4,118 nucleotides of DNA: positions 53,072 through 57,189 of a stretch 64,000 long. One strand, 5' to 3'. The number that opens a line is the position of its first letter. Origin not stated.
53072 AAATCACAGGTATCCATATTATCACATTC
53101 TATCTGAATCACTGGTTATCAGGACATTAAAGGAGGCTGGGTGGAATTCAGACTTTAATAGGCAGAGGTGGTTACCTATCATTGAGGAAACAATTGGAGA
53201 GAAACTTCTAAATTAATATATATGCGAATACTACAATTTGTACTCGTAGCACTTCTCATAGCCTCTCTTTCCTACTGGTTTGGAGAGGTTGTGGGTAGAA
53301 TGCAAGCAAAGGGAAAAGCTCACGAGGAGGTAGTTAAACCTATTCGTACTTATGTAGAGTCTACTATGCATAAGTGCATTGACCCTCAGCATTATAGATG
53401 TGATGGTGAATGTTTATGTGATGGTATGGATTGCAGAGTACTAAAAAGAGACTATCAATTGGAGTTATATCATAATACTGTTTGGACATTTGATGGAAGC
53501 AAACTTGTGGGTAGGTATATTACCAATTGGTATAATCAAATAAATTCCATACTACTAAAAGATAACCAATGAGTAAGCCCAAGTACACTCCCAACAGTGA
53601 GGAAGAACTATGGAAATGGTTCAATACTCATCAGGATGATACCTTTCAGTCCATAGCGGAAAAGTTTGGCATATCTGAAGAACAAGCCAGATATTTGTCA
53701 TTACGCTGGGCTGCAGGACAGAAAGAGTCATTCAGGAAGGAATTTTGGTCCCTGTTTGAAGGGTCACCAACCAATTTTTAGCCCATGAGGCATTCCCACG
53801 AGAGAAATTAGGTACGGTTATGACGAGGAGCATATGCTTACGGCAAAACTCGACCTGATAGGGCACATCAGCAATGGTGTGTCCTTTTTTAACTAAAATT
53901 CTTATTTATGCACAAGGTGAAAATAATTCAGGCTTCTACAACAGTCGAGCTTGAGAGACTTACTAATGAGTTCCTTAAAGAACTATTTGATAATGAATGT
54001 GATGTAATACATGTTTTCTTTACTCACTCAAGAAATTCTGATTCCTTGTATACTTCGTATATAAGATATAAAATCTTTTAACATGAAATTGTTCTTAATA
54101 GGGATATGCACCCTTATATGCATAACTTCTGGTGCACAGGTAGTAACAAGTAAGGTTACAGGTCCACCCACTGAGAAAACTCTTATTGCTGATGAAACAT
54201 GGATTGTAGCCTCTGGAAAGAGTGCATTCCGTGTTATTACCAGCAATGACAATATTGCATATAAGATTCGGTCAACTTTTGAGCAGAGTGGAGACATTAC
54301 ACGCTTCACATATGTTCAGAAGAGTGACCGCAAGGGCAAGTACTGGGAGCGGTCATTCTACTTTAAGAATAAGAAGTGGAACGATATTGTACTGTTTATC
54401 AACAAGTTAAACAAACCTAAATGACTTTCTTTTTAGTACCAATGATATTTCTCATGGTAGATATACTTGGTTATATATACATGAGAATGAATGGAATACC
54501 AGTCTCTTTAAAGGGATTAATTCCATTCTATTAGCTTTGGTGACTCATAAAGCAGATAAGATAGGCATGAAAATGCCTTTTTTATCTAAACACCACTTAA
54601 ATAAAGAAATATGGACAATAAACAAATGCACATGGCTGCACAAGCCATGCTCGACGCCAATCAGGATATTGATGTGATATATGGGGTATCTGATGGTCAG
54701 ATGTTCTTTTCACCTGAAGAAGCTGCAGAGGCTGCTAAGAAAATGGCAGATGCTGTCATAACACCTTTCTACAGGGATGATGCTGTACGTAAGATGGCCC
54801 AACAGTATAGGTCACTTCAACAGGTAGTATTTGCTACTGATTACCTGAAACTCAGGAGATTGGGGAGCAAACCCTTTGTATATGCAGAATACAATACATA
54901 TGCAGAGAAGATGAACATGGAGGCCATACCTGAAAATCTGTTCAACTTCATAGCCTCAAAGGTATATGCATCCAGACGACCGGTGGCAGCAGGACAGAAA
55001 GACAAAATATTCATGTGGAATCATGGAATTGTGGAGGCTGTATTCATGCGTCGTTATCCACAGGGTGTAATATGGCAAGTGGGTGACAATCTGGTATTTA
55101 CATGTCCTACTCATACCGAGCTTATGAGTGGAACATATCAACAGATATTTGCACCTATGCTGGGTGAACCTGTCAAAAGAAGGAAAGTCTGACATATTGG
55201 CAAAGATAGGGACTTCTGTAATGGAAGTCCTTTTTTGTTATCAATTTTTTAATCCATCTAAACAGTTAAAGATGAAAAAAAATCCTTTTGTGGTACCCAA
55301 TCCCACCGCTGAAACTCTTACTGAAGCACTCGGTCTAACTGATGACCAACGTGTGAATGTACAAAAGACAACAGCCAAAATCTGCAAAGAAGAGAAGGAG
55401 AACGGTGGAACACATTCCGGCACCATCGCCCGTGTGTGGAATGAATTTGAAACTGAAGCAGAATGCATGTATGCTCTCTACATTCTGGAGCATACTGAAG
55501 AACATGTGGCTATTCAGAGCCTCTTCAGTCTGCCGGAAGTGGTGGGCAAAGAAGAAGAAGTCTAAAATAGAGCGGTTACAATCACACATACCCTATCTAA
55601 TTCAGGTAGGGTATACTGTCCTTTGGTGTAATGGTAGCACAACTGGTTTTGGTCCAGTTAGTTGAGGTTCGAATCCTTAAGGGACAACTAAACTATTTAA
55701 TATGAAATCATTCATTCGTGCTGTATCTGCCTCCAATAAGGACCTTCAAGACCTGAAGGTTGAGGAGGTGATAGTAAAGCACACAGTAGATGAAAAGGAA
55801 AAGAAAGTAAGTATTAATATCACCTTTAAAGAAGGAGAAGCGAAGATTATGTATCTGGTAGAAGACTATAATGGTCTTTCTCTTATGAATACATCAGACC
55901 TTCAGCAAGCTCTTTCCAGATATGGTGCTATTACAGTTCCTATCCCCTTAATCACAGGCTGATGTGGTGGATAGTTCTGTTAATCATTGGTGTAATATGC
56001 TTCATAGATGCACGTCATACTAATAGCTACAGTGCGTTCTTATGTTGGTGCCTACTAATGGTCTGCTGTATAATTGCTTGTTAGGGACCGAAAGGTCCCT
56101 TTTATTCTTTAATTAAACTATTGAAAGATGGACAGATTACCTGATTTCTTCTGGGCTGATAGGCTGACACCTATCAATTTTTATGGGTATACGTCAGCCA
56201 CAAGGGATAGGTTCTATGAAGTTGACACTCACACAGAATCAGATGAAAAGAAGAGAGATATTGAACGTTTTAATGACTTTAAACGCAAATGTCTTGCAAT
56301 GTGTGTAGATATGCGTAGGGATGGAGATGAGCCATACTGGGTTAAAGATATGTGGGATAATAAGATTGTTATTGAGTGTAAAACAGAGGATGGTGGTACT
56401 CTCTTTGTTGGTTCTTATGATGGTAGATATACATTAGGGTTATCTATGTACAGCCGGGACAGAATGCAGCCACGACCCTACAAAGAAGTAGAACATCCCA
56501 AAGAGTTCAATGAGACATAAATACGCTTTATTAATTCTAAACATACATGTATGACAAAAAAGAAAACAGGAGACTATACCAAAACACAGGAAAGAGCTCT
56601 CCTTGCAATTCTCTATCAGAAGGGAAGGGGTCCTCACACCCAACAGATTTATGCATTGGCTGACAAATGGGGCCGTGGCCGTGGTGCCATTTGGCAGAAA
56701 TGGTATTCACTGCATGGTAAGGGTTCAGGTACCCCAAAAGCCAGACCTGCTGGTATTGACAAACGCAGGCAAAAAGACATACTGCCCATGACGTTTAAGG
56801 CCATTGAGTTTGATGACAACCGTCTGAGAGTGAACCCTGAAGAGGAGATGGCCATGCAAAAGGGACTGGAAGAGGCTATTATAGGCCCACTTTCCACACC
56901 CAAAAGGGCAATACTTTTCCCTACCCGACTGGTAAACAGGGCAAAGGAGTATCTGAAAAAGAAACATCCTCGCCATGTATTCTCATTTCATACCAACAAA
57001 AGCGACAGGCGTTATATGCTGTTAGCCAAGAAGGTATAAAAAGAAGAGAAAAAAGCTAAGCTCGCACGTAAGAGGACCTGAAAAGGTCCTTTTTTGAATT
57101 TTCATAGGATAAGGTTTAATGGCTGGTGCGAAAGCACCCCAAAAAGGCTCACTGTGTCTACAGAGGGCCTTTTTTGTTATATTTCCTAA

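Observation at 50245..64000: Plus-strand island of about 25 small terminator-punctuated genes (candidate host-takeover or anti-defence region)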

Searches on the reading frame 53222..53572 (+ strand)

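Call 7: search_protein_families(library=pfam, max_evalue=0.1, proteins=[window:53222-53572:+])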
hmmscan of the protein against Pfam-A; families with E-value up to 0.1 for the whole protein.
window:53222-53572:+ (116 aa): 1 family
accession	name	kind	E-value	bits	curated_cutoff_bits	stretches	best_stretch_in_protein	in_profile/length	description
PF10810.13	DUF2545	-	0.068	13.8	27.8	0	3-29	2-28/80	Protein of unknown function (DUF2545)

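Call 8: search_protein_families(library=phrogs, max_evalue=0.1, proteins=[window:53222-53572:+])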
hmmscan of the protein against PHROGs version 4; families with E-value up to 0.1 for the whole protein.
window:53222-53572:+ (116 aa): 3 families
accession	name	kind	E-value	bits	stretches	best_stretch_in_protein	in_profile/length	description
phrog_12535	-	unknown function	0.0083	17.2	1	5-42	13-50/93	-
phrog_10117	-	unknown function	0.068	14.7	1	36-107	16-85/94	-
phrog_22652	-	unknown function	0.074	14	0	8-46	5-43/82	-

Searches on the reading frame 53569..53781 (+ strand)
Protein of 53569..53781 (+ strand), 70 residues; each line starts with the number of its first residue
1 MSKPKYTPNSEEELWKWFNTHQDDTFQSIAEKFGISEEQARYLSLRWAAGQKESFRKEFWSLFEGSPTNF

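Call 11: search_protein_families(library=pfam, max_evalue=0.1, proteins=[window:53569-53781:+])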
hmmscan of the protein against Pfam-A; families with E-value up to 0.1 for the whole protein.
window:53569-53781:+ (70 aa): 5 families
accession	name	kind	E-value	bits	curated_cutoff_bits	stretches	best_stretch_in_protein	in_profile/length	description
PF14633.12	SH2_2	-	0.015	15.1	27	1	1-58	125-182/211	SH2 domain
PF01476.26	LysM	-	0.043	14.2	20.9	1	23-39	6-22/43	LysM domain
PF04545.22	Sigma70_r4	-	0.05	13.6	24.1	1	22-41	19-38/50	Sigma-70, region 4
PF04703.18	FaeA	-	0.072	13.9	20.7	1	13-42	4-34/62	FaeA-like protein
PF23473.1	LysM3_LYK4_5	-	0.1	13.2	29.3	0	21-39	8-26/48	LYK4/5 LysM3 domain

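Call 65: search_protein_families(library=phrogs, max_evalue=0.01, proteins=[window:53569-53781:+])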
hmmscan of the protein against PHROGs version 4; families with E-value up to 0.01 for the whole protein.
window:53569-53781:+ (70 aa): 0 families

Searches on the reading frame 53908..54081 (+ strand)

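Call 11: search_protein_families(library=pfam, max_evalue=0.1, proteins=[window:53908-54081:+])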
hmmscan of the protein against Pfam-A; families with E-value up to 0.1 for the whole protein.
window:53908-54081:+ (57 aa): 1 family
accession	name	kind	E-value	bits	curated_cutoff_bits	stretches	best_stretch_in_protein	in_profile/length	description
PF10957.13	Spore_Cse60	-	0.065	13.8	20.7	1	1-30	1-30/60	Sporulation protein Cse60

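Call 65: search_protein_families(library=phrogs, max_evalue=0.01, proteins=[window:53908-54081:+])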
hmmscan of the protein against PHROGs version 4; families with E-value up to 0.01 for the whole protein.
window:53908-54081:+ (57 aa): 0 families

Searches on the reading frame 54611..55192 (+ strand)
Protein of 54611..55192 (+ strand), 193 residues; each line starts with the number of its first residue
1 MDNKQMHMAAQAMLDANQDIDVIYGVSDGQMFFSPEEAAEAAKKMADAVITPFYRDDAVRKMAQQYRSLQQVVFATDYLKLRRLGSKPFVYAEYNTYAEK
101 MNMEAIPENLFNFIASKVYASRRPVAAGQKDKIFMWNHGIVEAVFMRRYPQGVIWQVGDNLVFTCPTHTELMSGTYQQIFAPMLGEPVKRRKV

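Call 7: search_protein_families(library=pfam, max_evalue=0.1, proteins=[window:54611-55192:+])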
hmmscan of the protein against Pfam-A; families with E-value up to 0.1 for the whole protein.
window:54611-55192:+ (193 aa): 1 family
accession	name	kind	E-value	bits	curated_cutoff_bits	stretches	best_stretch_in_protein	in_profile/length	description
PF03673.18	UPF0128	-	0.035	14.1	21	1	36-100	100-161/221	Uncharacterised protein family (UPF0128)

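Call 8: search_protein_families(library=phrogs, max_evalue=0.1, proteins=[window:54611-55192:+])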
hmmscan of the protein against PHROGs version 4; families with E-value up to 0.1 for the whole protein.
window:54611-55192:+ (193 aa): 0 families

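Call 81: search_protein_families(library=padloc, max_evalue=0.01, proteins=[window:54611-55192:+])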
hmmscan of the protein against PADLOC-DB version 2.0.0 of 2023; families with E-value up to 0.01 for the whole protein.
window:54611-55192:+ (193 aa): 0 families

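Call 83: search_solved_structures(query=window:54611-55192:+, max_evalue=1)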
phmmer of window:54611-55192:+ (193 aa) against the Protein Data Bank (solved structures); distinct sequences matched with E-value up to 1: 3.
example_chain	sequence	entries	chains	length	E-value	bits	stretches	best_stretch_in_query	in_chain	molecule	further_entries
8ttb_D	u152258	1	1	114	0.02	17.9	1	35-107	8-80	cAMP-regulated phosphoprotein 19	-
3zgk_A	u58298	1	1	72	0.021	17.9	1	34-99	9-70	AVR3A11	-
3zr8_X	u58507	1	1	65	0.024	17.7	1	37-99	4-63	AVR3A11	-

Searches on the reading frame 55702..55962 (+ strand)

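Call 11: search_protein_families(library=pfam, max_evalue=0.1, proteins=[window:55702-55962:+])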
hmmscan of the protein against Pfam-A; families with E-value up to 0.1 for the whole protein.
window:55702-55962:+ (86 aa): 1 family
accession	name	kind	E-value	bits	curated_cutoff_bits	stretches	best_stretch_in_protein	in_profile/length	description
PF05303.17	GSKIP_dom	-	0.035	14.7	20.9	1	18-54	14-50/105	GSKIP domain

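Call 65: search_protein_families(library=phrogs, max_evalue=0.01, proteins=[window:55702-55962:+])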
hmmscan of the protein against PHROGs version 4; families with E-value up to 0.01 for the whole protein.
window:55702-55962:+ (86 aa): 0 families

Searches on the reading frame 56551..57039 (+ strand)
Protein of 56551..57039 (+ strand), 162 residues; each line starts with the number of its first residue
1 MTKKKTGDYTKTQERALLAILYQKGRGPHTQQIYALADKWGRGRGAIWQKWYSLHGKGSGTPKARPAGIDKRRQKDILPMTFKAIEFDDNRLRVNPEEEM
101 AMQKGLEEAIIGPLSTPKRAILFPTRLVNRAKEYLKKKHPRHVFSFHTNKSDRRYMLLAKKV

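Call 7: search_protein_families(library=pfam, max_evalue=0.1, proteins=[window:56551-57039:+])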
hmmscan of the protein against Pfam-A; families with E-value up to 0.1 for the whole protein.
window:56551-57039:+ (162 aa): 0 families

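Call 8: search_protein_families(library=phrogs, max_evalue=0.1, proteins=[window:56551-57039:+])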
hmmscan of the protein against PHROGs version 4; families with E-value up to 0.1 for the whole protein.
window:56551-57039:+ (162 aa): 1 family
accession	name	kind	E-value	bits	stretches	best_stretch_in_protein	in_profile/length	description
phrog_8375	-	unknown function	0.033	15.1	1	7-39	37-69/79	-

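Call 81: search_protein_families(library=padloc, max_evalue=0.01, proteins=[window:56551-57039:+])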
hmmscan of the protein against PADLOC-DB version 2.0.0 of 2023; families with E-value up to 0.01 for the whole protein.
window:56551-57039:+ (162 aa): 0 families

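Call 82: search_solved_structures(query=window:56551-57039:+, max_evalue=1)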
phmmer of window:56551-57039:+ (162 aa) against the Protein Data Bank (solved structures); distinct sequences matched with E-value up to 1: 6.
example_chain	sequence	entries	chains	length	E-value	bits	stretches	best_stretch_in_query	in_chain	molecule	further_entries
7jil_B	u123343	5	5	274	0.2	14.6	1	58-92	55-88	50S ribosomal protein L2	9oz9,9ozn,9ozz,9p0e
4gni_A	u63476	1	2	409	0.32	13.9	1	75-155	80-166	Putative heat shock protein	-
6k0k_A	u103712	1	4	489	0.42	13.5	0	77-120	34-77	Pyruvate kinase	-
7z3n_D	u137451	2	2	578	0.49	13.3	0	75-155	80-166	Putative heat shock protein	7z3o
6sr6_A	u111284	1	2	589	0.5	13.3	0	75-155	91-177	Putative heat shock protein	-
5mb9_A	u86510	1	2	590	0.51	13.3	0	75-155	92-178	Putative heat shock protein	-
